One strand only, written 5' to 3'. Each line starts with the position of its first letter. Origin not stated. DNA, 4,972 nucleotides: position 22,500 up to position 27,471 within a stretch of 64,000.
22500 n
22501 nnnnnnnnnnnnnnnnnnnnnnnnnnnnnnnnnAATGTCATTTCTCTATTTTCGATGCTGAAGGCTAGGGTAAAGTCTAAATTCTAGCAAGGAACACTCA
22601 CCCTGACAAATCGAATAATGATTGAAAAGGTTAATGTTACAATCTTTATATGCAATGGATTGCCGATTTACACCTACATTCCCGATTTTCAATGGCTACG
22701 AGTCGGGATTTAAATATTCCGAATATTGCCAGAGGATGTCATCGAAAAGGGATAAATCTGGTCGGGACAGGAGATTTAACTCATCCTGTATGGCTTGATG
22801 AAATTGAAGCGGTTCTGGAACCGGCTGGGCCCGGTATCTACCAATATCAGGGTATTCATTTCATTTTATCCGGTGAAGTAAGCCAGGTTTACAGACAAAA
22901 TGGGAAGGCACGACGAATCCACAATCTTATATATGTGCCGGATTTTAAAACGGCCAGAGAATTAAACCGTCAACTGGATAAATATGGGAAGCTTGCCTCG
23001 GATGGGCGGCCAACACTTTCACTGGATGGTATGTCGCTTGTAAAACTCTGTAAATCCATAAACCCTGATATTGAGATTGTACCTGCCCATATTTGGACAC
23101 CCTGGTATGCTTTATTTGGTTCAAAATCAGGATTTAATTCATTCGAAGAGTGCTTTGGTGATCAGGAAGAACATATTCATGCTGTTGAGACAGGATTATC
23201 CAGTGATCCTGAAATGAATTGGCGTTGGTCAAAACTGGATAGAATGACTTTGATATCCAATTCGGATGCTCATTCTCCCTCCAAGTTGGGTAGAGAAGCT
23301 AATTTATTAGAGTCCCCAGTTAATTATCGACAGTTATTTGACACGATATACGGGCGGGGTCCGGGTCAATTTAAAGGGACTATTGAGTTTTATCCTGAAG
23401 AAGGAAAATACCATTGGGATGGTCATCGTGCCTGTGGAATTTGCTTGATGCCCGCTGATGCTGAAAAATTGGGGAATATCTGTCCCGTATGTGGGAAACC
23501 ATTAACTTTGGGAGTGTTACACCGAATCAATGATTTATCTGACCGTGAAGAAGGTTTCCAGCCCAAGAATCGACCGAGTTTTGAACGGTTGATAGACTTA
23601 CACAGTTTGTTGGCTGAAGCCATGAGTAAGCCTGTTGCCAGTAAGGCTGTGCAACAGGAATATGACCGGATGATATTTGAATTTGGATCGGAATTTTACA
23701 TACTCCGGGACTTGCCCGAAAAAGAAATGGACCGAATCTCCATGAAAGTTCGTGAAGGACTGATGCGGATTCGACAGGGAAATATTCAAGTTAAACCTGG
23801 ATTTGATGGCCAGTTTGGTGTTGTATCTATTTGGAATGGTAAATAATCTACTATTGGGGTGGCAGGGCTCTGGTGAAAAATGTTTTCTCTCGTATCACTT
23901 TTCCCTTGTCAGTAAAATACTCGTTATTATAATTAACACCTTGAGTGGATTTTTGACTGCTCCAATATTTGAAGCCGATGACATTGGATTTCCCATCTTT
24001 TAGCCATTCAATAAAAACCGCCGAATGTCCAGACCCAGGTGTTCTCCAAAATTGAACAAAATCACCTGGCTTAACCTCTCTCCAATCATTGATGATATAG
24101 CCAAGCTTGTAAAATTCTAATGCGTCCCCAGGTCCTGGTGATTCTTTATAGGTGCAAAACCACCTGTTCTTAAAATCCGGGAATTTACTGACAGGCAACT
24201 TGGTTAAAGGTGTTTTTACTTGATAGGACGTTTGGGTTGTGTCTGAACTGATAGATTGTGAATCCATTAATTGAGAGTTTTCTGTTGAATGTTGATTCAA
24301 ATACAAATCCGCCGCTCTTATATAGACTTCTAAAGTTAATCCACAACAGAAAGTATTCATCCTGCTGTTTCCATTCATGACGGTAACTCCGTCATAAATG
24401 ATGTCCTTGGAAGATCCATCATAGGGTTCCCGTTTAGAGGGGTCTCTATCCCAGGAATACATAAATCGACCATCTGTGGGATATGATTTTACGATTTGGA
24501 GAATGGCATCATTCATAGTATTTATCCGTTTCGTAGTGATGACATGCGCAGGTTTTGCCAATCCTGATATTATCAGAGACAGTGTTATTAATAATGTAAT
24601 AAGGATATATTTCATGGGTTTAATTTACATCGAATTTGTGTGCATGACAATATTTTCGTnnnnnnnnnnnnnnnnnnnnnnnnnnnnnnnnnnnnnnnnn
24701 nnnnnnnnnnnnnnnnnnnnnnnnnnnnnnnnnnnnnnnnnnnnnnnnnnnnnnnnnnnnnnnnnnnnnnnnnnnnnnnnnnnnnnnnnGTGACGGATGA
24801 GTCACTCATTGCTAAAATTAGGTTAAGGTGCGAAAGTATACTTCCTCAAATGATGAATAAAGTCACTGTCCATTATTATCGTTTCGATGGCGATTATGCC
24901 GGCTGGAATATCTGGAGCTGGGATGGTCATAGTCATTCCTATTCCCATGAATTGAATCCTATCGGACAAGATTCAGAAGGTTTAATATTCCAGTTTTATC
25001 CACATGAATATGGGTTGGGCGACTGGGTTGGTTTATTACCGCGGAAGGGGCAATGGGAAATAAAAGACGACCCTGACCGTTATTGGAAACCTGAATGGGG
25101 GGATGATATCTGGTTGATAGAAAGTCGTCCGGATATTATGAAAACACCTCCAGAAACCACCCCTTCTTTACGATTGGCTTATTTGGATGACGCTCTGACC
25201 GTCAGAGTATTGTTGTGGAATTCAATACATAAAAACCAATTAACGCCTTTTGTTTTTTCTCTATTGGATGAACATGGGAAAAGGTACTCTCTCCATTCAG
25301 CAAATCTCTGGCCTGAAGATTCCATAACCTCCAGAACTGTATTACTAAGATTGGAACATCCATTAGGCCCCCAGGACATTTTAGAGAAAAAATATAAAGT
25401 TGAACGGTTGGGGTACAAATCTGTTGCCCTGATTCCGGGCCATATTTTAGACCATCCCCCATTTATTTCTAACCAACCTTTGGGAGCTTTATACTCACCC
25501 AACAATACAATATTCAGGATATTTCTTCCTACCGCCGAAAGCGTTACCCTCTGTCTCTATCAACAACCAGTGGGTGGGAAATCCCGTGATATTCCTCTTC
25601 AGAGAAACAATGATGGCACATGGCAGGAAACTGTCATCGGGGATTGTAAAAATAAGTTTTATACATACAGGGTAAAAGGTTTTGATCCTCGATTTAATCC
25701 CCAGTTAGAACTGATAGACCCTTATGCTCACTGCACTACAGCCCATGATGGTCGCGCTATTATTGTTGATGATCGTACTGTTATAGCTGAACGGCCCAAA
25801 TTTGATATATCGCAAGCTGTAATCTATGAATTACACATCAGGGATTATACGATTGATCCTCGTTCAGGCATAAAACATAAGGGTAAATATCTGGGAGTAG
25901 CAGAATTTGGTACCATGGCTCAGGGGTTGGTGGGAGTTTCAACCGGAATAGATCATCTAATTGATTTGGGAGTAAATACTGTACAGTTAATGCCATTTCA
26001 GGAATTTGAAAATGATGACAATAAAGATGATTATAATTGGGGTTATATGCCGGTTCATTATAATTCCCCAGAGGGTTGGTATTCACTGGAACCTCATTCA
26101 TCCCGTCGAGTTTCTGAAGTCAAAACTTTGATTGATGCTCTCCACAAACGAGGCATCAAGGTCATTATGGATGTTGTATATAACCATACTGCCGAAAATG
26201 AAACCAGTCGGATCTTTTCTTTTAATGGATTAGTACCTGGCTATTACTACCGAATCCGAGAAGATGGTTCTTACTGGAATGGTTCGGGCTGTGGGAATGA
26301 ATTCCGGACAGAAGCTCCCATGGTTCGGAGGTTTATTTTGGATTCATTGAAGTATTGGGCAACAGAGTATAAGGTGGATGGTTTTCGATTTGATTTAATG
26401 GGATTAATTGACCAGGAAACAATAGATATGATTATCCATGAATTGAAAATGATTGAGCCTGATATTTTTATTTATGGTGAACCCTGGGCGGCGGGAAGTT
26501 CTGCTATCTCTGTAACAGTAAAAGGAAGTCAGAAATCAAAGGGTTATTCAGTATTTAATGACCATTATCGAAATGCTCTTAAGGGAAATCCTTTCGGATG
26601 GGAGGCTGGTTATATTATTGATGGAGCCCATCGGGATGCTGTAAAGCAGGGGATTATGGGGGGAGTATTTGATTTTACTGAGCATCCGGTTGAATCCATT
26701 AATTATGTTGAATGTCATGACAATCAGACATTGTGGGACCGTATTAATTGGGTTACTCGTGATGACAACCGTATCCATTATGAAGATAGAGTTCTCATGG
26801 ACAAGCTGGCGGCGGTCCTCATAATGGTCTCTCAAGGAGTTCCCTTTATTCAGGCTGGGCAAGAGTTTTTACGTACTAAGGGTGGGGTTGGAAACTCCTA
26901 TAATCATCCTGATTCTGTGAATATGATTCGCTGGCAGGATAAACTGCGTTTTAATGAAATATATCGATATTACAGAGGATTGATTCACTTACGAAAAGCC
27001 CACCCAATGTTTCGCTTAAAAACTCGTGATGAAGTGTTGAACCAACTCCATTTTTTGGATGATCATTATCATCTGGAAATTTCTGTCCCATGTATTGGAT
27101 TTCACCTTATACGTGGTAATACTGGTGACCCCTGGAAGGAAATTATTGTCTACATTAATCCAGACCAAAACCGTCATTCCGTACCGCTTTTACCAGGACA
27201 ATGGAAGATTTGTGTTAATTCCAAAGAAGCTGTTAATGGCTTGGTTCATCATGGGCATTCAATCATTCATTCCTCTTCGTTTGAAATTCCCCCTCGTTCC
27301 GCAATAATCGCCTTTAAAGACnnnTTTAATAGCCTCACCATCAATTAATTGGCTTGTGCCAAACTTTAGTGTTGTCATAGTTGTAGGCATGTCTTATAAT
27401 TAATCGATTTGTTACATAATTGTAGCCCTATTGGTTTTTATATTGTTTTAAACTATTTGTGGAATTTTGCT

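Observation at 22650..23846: Bacterial homolog of the archaeal-type endonuclease Q (PHP domain plus Zn finger)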

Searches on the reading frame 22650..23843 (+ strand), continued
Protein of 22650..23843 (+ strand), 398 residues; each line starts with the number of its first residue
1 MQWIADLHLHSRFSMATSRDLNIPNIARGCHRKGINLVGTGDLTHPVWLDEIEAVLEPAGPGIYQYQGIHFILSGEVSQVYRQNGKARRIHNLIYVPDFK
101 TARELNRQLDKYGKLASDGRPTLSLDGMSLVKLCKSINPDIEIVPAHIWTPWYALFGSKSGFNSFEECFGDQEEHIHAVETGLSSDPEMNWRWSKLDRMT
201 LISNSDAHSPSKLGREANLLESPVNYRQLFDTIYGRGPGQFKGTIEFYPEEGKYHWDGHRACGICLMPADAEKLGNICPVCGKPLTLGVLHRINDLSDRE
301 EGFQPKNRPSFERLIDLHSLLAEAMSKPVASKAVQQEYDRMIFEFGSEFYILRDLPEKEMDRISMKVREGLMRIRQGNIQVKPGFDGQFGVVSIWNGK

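Call 43: fold_search(model_id=the predicted structure, library=pdb)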
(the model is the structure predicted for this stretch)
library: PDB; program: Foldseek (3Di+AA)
matches with E <= 10: 389; with E <= 0.001: 13
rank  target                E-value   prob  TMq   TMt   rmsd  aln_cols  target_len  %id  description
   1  5zb8_B                2.9e-41  1.00  0.90  0.90   2.7       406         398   33  Crystal structure of the novel lesion-specific endonuclease PfuEndoQ from Pyrococcus furiosus (released 2018-04-04)
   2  5zb8_A                3.9e-41  1.00  0.89  0.88   2.9       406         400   32  Crystal structure of the novel lesion-specific endonuclease PfuEndoQ from Pyrococcus furiosus (released 2018-04-04)
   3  5zb8_C                9.5e-41  1.00  0.89  0.89   2.4       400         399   33  Crystal structure of the novel lesion-specific endonuclease PfuEndoQ from Pyrococcus furiosus (released 2018-04-04)
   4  7k30_A                1.6e-37  1.00  0.88  0.89   2.7       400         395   32  Crystal structure of Endonuclease Q complex with 27-mer duplex substrate with dU at the active site (released 2021-03-17)
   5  7rty_A                4.3e-07  1.00  0.38  0.58   5.2       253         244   12  Crystal Structure of PsfC from Pseudomonas syringae PB-5123 (released 2021-09-15)
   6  2anu_C                2.2e-05  1.00  0.32  0.53   5.8       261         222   14  Crystal structure of Predicted metal-dependent phosphoesterase (PHP family) (tm0559) from THERMOTOGA MARITIMA at 2.40  (released 2005-10-18)
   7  2anu_A                3.4e-05  1.00  0.34  0.56   6.0       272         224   14  Crystal structure of Predicted metal-dependent phosphoesterase (PHP family) (tm0559) from THERMOTOGA MARITIMA at 2.40  (released 2005-10-18)
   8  2anu_B                6.1e-05  1.00  0.33  0.55   6.4       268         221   15  Crystal structure of Predicted metal-dependent phosphoesterase (PHP family) (tm0559) from THERMOTOGA MARITIMA at 2.40  (released 2005-10-18)
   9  2anu_D                6.5e-05  1.00  0.34  0.57   5.8       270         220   15  Crystal structure of Predicted metal-dependent phosphoesterase (PHP family) (tm0559) from THERMOTOGA MARITIMA at 2.40  (released 2005-10-18)
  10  2anu_E                1.4e-04  1.00  0.33  0.55   6.1       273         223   15  Crystal structure of Predicted metal-dependent phosphoesterase (PHP family) (tm0559) from THERMOTOGA MARITIMA at 2.40  (released 2005-10-18)
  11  3o0f                  2.0e-04  1.00  0.34  0.45   5.4       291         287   13  Crystal structure of a putative metal-dependent phosphoesterase (BAD_1165) from bifidobacterium adolescentis atcc 15703  (released 2010-08-25)
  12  3e0f                  2.9e-04  1.00  0.35  0.47   5.3       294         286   14  Crystal structure of a putative metal-dependent phosphoesterase (bad_1165) from bifidobacterium adolescentis atcc 15703  (released 2008-09-02)
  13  7ug9                  3.1e-04  1.00  0.32  0.55   6.1       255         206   17  Crystal structure of RNase AM PHP domain (released 2022-08-31)
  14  2yb1                  3.0e-03  0.98  0.32  0.43   9.6       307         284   16  Structure of an amidohydrolase from Chromobacterium violaceum (EFI target EFI-500202) with bound Mn, AMP and phosphate. (released 2011-03-16)
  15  9etk                  6.8e-03  0.93  0.29  0.38   8.1       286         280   11  Crystal structure of Vibrio cholerae RNase AM (released 2024-09-11)
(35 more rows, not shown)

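Call 49: search_protein_families(library=ncbifam, proteins=[P0003, P0004, P0010, P0012, P0039, P0060, P0061, L041:10001-11224:+], max_evalue=1e-10)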
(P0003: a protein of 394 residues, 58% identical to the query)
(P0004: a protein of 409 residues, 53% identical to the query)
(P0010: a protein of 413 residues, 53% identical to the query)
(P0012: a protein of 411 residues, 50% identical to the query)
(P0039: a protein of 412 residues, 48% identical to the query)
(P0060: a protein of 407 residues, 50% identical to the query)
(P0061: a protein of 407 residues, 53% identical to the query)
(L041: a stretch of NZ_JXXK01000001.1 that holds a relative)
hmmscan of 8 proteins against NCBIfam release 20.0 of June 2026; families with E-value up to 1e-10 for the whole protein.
P0003 (394 aa): 1 family
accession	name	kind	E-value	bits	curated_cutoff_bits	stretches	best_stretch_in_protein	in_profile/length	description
TIGR00375.1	TIGR00375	hypoth_equivalog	2.4e-49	168.7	326.6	1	5-392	2-374/374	TIGR00375 family protein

P0004 (409 aa): 1 family
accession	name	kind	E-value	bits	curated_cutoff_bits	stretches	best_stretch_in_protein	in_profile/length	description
TIGR00375.1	TIGR00375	hypoth_equivalog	2.5e-54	185.1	326.6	1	5-392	2-374/374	TIGR00375 family protein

P0010 (413 aa): 1 family
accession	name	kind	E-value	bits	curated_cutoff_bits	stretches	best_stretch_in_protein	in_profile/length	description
TIGR00375.1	TIGR00375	hypoth_equivalog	8.2e-59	199.9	326.6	1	5-396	2-374/374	TIGR00375 family protein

P0012 (411 aa): 1 family
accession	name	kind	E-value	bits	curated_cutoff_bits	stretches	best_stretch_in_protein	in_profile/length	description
TIGR00375.1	TIGR00375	hypoth_equivalog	1.2e-61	209.2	326.6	1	7-394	3-374/374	TIGR00375 family protein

P0039 (412 aa): 1 family
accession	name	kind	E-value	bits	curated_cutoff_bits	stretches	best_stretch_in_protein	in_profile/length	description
TIGR00375.1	TIGR00375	hypoth_equivalog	1.4e-62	212.2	326.6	1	5-393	2-374/374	TIGR00375 family protein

P0060 (407 aa): 1 family
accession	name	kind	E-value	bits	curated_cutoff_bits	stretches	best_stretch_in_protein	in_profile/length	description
TIGR00375.1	TIGR00375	hypoth_equivalog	5.9e-59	200.3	326.6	1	5-393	2-374/374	TIGR00375 family protein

P0061 (407 aa): 1 family
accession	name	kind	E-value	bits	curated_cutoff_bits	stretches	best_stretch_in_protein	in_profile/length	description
TIGR00375.1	TIGR00375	hypoth_equivalog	3.1e-61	207.8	326.6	1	3-391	2-374/374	TIGR00375 family protein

L041:10001-11224:+ (408 aa): 1 family
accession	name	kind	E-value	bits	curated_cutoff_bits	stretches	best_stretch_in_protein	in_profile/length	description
TIGR00375.1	TIGR00375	hypoth_equivalog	3.2e-47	161.7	326.6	1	2-403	2-373/374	TIGR00375 family protein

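Call 50: search_protein_families(library=padloc, proteins=[window:22650-23843:+], max_evalue=0.01)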
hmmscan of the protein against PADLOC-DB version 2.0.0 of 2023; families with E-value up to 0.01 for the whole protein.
window:22650-23843:+ (398 aa): 0 families

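Call 57: find_encoding_contigs(protein=P0003, flank=6000, max_places=2)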
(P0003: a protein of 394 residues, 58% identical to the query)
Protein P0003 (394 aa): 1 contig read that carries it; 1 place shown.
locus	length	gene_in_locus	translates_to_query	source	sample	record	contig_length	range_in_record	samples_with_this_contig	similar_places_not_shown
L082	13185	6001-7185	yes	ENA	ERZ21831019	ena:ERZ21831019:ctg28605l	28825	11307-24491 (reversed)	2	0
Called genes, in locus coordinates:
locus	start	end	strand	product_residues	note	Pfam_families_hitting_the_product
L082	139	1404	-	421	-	PF06824:Glyco_hydro_125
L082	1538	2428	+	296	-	PF06750:A24_N_bact, PF01478:Peptidase_A24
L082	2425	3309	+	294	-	PF08501:Shikimate_dh_N, PF01488:Shikimate_DH (weak), PF03435:Sacchrp_dh_NADP (faint), PF18317:SDH_C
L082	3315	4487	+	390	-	PF01264:Chorismate_synt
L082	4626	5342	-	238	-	-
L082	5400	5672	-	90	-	-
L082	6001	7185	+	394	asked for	PF27218:MJ0043_C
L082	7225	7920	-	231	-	-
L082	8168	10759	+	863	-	PF03714:PUD, PF02922:CBM_48, PF00128:Alpha-amylase (weak), PF21653:pulA_all-beta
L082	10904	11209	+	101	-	-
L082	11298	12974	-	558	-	-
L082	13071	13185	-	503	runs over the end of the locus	PF01590:GAF (weak), PF13185:GAF_2 (weak), PF13492:GAF_3 (weak), PF13487:HD_5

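Call 58: find_encoding_contigs(protein=P0006, flank=6000, max_places=2)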
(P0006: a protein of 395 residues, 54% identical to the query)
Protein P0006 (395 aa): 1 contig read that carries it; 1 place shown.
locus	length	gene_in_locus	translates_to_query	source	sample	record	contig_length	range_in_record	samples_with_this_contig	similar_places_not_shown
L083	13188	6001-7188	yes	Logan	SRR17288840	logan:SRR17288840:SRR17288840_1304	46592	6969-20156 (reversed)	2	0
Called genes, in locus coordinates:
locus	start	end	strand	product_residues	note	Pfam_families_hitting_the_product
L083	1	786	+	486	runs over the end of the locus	PF00089:Trypsin, PF13365:Trypsin_2, PF00595:PDZ, PF13180:PDZ_2, PF17820:PDZ_6 (weak), PF13180:PDZ_2 (weak)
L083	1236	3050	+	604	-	PF14827:dCache_3, PF00672:HAMP, PF00512:HisKA, PF02518:HATPase_c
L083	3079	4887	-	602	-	PF13424:TPR_12 (faint), PF00515:TPR_1 (faint), PF04932:Wzy_C, PF07719:TPR_2 (faint), PF13181:TPR_8 (faint), PF13428:TPR_14 (faint), PF13432:TPR_16 (weak), PF14559:TPR_19 (weak), +1 more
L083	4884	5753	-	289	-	PF04079:SMC_ScpB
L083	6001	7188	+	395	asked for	PF27218:MJ0043_C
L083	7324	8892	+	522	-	PF00209:SNF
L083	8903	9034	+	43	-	-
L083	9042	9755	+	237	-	-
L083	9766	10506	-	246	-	-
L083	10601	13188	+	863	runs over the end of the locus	PF03714:PUD, PF02922:CBM_48, PF00128:Alpha-amylase (weak), PF11852:Pullul_strch_C (weak), PF21653:pulA_all-beta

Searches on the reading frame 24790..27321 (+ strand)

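Call 3: search_protein_families(library=ncbifam, proteins=[window:24790-27321:+], max_evalue=0.01)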
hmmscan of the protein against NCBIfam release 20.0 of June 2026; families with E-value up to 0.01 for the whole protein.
window:24790-27321:+ (844 aa): 33 families (the best 25 are shown)
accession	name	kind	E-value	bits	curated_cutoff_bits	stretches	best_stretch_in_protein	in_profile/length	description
TIGR02104.1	pulA_typeI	equivalog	2.2e-181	604.1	504.5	1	225-814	6-601/605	type I pullulanase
TIGR02103.1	pullul_strch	subfamily_domain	2.4e-95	320.4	697.6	3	410-604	373-573/900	pullulanase-type alpha-1,6-glucosidase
TIGR02100.1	glgX_debranch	equivalog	2.1e-78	264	640.9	3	322-658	132-463/688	glycogen debranching protein GlgX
TIGR02102.1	pullulan_Gpos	equivalog_domain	5e-77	259.7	1042.25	1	242-706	331-823/1113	pullulanase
NF002983.0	PRK03705.1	equivalog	2.7e-54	184.3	901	2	334-741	142-564/658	glycogen debranching protein GlgX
NF011082.0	PRK14510.1-1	equivalog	8.5e-39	132.7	2511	1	322-657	134-461/1410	bifunctional glycogen debranching protein GlgX/4-alpha-glucanotransferase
TIGR02402.1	trehalose_TreZ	equivalog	1.7e-32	112.5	538.8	1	241-553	2-263/545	malto-oligosyltrehalose trehalohydrolase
NF008967.0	PRK12313.1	equivalog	9.7e-22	77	577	1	238-535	38-309/633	1,4-alpha-glucan branching protein GlgB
NF003811.1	PRK05402.1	equivalog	3.3e-17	62.3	741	1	239-535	30-301/619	1,4-alpha-glucan branching protein GlgB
NF041090.1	Cyc-maltodext_AglB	equivalog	1.3e-15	57.2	540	1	379-745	63-376/470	cyclomaltodextrinase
NF007060.0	PRK09505.2-5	equivalog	1.3e-11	43.2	790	1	316-501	168-358/690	alpha-amylase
NF007059.0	PRK09505.2-4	equivalog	2.3e-11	42.7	865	1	324-472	170-321/683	alpha-amylase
NF041321.1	Alpha-amyl_MalA_Halo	equivalog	1.3e-10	40.4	875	1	341-545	258-435/666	alpha-amylase MalA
TIGR01515.1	branching_enzym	equivalog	2.4e-10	39.6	463.95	1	388-536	159-291/607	1,4-alpha-glucan branching enzyme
TIGR02403.1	trehalose_treC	equivalog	2.9e-10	39.4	799.05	1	380-470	26-103/544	alpha,alpha-phosphotrehalase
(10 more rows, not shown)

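Call 4: search_protein_families(library=pfam, proteins=[window:24790-27321:+], max_evalue=0.01)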
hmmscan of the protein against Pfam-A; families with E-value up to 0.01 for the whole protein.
window:24790-27321:+ (844 aa): 5 families
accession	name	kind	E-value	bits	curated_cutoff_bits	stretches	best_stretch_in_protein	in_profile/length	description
PF00128.31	Alpha-amylase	-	3.5e-17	63.2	22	2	380-470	18-95/446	Alpha amylase, catalytic domain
PF02922.24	CBM_48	-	4.7e-13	49.7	22.4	1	230-313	1-83/83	Carbohydrate-binding module 48 (Isoamylase N-terminal domain)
PF03714.20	PUD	-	4.8e-09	37.4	25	1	24-116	1-95/97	Bacterial pullanase-associated domain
PF21653.3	pulA_all-beta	-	1.8e-08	34.2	26.7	1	766-812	12-59/60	Pullulanase, all-beta domain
PF11852.14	Pullul_strch_C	-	5.5e-06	26.4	29.7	1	724-840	42-161/165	Alpha-1,6-glucosidases, pullulanase-type, C-terminal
